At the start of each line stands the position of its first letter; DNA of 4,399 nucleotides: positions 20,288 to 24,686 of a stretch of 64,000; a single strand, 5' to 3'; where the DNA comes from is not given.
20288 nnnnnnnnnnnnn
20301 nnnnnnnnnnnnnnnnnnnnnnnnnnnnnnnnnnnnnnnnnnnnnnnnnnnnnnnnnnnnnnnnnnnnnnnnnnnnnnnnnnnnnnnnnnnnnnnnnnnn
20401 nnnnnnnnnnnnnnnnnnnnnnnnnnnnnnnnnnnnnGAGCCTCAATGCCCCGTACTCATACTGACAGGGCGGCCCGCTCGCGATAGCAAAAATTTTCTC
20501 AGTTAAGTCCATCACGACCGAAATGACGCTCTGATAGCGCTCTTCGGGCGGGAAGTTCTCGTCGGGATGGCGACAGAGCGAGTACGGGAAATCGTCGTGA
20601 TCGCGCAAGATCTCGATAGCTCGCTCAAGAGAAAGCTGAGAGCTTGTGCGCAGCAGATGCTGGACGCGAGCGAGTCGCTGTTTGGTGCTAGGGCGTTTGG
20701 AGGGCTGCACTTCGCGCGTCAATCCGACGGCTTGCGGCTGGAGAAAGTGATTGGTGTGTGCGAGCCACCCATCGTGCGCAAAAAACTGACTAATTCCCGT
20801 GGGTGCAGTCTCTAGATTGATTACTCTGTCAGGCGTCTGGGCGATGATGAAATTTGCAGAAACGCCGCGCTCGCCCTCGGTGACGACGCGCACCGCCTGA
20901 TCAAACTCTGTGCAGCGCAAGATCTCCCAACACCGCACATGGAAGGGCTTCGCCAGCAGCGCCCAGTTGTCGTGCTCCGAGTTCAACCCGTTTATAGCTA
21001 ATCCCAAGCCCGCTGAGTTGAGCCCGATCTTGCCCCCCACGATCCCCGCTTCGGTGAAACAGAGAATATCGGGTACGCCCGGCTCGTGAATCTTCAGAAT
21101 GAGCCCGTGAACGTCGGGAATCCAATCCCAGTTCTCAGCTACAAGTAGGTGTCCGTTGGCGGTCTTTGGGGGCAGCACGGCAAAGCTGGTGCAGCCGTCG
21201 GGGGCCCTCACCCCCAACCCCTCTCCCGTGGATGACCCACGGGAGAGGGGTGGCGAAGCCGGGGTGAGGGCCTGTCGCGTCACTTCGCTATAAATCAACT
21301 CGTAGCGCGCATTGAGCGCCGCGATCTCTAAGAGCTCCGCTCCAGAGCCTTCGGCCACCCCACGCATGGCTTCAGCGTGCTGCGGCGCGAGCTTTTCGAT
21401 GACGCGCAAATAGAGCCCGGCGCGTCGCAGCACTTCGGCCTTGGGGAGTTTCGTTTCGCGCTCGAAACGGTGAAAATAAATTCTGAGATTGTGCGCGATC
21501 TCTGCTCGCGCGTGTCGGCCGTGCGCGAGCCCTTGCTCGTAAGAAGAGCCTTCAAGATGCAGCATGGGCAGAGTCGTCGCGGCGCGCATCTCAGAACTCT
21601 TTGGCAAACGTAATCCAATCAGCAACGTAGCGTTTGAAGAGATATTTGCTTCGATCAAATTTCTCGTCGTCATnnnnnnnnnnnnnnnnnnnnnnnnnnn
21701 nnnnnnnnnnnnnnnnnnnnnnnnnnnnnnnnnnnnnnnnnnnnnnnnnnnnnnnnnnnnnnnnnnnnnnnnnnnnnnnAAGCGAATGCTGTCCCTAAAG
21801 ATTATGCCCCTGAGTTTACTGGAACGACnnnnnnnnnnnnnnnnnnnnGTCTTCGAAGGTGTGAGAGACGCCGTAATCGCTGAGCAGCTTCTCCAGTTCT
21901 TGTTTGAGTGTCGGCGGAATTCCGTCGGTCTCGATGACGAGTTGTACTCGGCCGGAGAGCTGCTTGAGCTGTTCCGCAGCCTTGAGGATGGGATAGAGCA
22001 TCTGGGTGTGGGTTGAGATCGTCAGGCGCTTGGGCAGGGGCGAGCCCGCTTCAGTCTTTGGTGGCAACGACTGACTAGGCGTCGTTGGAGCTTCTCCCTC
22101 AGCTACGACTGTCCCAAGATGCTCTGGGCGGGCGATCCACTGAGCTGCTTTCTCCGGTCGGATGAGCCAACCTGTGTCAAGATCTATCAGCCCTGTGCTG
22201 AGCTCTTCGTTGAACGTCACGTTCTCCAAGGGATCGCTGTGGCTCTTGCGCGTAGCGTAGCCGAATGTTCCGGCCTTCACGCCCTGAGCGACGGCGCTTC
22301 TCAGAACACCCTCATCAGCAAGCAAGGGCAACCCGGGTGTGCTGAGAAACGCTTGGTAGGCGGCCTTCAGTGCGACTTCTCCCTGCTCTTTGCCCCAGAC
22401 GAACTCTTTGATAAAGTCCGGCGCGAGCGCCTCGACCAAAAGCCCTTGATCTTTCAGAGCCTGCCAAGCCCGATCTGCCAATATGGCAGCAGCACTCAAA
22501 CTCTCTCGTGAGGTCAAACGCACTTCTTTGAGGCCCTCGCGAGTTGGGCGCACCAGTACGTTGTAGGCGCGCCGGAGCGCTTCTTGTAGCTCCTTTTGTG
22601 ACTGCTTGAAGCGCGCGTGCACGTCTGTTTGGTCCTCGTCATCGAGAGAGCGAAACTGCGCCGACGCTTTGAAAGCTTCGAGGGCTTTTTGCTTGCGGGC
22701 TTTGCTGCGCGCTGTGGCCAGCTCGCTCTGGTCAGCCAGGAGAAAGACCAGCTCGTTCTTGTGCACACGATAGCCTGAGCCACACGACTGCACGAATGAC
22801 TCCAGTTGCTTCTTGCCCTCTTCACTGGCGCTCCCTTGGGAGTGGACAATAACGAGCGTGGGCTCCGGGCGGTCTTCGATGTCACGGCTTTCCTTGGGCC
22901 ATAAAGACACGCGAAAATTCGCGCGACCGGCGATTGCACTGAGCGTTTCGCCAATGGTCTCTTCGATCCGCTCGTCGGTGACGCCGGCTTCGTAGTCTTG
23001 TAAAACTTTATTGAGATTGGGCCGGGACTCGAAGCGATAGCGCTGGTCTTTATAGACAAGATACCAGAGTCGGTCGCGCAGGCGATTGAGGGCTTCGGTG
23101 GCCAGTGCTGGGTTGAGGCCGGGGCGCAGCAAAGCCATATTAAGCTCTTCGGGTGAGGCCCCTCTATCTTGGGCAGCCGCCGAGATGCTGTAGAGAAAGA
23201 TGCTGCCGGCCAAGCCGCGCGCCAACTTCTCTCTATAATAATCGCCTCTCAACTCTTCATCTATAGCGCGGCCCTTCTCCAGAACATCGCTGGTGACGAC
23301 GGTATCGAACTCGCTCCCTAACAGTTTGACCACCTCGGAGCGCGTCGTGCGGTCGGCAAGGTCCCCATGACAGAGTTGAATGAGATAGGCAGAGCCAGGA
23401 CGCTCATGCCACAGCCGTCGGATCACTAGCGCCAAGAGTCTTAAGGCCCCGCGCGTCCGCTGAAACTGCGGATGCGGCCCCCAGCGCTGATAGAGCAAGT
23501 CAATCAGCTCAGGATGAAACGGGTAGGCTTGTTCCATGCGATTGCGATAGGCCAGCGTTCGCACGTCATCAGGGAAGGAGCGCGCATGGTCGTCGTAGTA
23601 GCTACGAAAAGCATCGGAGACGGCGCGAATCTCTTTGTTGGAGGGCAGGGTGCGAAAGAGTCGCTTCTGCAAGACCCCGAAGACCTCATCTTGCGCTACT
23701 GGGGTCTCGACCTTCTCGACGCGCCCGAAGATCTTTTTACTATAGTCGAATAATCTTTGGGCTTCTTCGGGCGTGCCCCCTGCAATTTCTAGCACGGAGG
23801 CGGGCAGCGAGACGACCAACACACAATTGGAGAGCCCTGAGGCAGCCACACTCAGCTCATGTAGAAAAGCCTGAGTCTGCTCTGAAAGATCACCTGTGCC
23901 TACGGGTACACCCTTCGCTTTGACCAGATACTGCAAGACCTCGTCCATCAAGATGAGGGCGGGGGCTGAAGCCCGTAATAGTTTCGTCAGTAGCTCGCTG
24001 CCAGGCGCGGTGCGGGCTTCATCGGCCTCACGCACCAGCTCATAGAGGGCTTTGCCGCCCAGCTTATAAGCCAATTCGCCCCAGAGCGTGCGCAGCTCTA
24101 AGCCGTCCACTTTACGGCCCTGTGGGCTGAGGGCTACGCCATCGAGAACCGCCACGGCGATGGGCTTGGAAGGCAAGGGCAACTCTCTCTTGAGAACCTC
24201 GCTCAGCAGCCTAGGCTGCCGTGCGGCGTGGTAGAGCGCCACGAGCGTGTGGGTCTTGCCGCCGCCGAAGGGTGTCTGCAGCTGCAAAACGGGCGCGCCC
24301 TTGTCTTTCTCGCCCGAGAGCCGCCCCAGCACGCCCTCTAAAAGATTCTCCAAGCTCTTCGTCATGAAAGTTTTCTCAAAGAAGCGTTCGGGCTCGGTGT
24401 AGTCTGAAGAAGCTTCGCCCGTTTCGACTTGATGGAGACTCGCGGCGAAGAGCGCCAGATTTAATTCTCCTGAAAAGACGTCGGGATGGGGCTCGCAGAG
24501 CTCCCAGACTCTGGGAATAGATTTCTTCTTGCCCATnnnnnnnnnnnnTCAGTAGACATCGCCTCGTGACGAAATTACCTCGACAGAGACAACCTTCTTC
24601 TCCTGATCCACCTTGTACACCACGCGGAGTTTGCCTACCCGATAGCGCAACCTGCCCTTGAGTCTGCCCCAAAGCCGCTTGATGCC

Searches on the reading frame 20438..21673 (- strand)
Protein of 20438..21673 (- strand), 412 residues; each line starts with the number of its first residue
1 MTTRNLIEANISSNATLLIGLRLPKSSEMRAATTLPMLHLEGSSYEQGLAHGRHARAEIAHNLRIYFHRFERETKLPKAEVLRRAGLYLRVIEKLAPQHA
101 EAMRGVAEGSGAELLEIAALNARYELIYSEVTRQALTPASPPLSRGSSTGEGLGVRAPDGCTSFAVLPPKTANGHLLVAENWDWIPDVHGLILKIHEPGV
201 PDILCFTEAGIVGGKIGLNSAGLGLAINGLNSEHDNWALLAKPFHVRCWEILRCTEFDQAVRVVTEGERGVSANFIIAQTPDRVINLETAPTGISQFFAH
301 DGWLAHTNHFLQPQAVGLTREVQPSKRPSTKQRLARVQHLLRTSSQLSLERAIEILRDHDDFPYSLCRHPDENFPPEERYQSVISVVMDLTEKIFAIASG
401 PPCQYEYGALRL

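Call 53: search_protein_families(library=pfam, proteins=[window:20438-21673:-], max_evalue=0.001)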
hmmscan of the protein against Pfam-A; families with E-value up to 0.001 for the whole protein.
window:20438-21673:- (412 aa): 1 family
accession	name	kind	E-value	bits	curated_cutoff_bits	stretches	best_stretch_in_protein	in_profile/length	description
PF03417.21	AAT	-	2e-16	60.8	23.2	1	173-372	5-195/225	Acyl-coenzyme A:6-aminopenicillanic acid acyl-transferase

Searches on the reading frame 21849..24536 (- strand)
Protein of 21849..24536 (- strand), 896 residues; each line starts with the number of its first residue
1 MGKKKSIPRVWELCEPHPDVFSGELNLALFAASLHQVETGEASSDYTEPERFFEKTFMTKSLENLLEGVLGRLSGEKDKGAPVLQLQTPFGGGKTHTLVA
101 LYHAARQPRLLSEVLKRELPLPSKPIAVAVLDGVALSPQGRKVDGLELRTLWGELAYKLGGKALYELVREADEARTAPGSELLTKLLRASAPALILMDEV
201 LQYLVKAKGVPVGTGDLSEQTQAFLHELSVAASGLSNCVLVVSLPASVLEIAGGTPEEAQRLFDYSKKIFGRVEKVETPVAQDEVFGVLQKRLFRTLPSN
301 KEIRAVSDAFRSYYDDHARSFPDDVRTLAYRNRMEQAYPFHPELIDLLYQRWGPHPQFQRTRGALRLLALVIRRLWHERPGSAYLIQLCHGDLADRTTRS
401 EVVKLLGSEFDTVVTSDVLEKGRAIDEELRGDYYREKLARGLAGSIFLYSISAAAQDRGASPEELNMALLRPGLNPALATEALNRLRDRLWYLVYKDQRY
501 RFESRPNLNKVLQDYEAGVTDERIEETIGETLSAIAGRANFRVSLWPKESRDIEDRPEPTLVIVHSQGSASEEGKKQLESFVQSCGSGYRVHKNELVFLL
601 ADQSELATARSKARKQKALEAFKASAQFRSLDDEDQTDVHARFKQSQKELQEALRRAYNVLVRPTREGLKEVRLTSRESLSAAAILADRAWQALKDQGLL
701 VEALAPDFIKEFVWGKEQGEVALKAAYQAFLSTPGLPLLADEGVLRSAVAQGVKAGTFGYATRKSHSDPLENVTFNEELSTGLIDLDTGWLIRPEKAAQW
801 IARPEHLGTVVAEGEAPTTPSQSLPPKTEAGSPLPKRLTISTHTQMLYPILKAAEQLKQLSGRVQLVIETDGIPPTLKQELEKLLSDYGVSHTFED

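Call 82: search_protein_families(library=padloc, proteins=[window:21849-24536:-], max_evalue=0.00001)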
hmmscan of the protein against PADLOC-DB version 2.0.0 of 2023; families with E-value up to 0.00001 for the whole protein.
window:21849-24536:- (896 aa): 2 families
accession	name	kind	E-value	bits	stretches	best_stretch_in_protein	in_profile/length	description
PDLC00662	HmaC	-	1.8e-147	491.1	1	12-811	8-824/941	AAA+ ATPase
PDLC02192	DUF499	-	1.9e-58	196.1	1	45-671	31-635/1022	-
